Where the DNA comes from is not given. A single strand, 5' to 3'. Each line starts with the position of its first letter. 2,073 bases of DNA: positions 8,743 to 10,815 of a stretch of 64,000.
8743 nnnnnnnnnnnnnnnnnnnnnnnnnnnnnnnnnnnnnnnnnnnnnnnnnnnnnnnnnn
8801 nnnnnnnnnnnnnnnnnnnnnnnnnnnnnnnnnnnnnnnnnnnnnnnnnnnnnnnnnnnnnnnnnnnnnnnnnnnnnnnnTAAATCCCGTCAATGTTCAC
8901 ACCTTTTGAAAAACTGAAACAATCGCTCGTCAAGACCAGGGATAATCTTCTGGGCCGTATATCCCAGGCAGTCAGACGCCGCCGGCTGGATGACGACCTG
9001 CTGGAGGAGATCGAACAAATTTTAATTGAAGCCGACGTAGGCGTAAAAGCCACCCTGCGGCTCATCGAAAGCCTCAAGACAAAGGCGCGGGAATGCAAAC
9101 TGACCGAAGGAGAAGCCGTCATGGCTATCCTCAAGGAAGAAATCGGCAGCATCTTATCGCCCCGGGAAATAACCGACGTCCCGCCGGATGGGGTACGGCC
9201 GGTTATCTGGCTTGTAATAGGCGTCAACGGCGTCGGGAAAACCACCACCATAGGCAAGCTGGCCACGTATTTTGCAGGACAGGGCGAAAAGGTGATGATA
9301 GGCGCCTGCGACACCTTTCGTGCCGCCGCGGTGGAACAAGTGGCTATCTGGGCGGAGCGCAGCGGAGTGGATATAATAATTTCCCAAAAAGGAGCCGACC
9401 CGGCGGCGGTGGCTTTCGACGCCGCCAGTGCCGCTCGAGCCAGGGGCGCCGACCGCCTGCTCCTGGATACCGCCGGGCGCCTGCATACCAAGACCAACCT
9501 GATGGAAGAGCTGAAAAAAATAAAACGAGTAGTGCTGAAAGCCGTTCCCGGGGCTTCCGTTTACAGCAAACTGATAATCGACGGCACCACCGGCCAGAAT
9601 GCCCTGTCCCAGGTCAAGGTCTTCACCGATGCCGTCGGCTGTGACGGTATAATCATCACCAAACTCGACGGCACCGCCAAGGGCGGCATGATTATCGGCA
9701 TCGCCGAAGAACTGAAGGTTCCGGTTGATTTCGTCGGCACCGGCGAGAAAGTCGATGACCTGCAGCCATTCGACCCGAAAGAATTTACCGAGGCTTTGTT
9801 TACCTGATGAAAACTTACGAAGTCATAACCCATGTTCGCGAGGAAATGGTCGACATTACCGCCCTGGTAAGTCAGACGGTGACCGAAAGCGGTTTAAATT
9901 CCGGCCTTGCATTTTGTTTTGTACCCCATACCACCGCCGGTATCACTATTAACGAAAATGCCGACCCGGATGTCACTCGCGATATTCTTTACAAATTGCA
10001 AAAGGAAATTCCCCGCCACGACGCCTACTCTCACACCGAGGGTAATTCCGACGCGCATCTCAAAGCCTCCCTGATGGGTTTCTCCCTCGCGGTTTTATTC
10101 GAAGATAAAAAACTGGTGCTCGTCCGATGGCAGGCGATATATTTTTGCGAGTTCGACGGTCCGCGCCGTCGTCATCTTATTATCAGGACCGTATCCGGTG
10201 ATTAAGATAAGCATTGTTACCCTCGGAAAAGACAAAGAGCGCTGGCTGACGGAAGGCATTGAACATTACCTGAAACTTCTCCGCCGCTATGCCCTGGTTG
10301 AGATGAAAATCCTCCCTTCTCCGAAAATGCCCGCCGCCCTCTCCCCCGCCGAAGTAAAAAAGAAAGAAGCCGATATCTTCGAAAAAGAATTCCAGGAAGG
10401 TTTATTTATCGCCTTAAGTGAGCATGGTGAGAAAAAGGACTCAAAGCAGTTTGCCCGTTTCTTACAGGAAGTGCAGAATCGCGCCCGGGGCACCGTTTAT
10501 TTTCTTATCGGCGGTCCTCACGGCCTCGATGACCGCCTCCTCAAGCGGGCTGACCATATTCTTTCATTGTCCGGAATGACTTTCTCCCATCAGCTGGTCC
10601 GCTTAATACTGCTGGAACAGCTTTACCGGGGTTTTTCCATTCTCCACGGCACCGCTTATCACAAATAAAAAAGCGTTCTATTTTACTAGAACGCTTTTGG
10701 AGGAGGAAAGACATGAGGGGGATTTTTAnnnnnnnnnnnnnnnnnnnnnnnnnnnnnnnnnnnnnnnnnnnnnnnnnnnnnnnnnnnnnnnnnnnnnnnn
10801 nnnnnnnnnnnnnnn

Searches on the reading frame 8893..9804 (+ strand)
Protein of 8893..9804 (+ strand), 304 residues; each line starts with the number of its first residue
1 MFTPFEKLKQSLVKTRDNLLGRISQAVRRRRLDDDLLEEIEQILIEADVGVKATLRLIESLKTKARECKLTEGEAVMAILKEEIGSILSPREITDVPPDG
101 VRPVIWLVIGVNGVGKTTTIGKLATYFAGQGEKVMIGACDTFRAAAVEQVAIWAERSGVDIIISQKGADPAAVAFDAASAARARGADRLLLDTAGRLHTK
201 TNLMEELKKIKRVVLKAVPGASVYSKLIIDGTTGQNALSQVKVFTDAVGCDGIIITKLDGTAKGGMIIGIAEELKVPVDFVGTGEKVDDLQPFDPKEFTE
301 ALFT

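Call 19: search_protein_families(library=pfam, proteins=[window:8893-9804:+], max_evalue=0.001)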
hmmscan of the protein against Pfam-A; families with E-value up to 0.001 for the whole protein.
window:8893-9804:+ (304 aa): 5 families
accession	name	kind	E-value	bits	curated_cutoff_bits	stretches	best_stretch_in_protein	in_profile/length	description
PF00448.28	SRP54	-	2.2e-72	243.3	22.7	1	104-303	2-195/196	SRP54-type protein, GTPase domain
PF02881.24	SRP54_N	-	4.6e-15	56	22.4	1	21-84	3-75/75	SRP54-type protein, helical bundle domain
PF01656.29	CbiA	-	4.7e-05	23.8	25.4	1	113-274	9-100/125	CobQ/CobB/MinD/ParA nucleotide binding domain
PF13191.12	AAA_16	-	6.9e-05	23.9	32.6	1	103-199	24-118/167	AAA ATPase domain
PF13604.12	AAA_30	-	0.00075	19.7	27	0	107-201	22-104/191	AAA domain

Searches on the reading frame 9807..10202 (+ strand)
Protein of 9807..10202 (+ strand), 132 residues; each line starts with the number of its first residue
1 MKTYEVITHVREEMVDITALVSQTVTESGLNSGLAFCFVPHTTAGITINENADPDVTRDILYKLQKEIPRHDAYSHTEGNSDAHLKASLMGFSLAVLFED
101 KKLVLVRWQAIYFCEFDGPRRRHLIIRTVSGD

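Call 19: search_protein_families(library=pfam, proteins=[window:9807-10202:+], max_evalue=0.001)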
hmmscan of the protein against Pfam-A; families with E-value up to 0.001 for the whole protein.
window:9807-10202:+ (132 aa): 1 family
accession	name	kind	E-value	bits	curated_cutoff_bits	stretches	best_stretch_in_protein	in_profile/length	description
PF01894.22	UPF0047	-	4.7e-39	133.6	27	1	16-126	1-115/117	Uncharacterised protein family UPF0047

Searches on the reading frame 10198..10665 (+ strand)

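Call 19: search_protein_families(library=pfam, proteins=[window:10198-10665:+], max_evalue=0.001)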
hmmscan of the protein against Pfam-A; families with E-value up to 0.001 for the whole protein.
window:10198-10665:+ (156 aa): 1 family
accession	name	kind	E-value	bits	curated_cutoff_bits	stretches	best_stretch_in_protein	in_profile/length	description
PF02590.22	SPOUT_MTase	-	1.6e-45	155.3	27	1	3-155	2-154/154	Predicted SPOUT methyltransferase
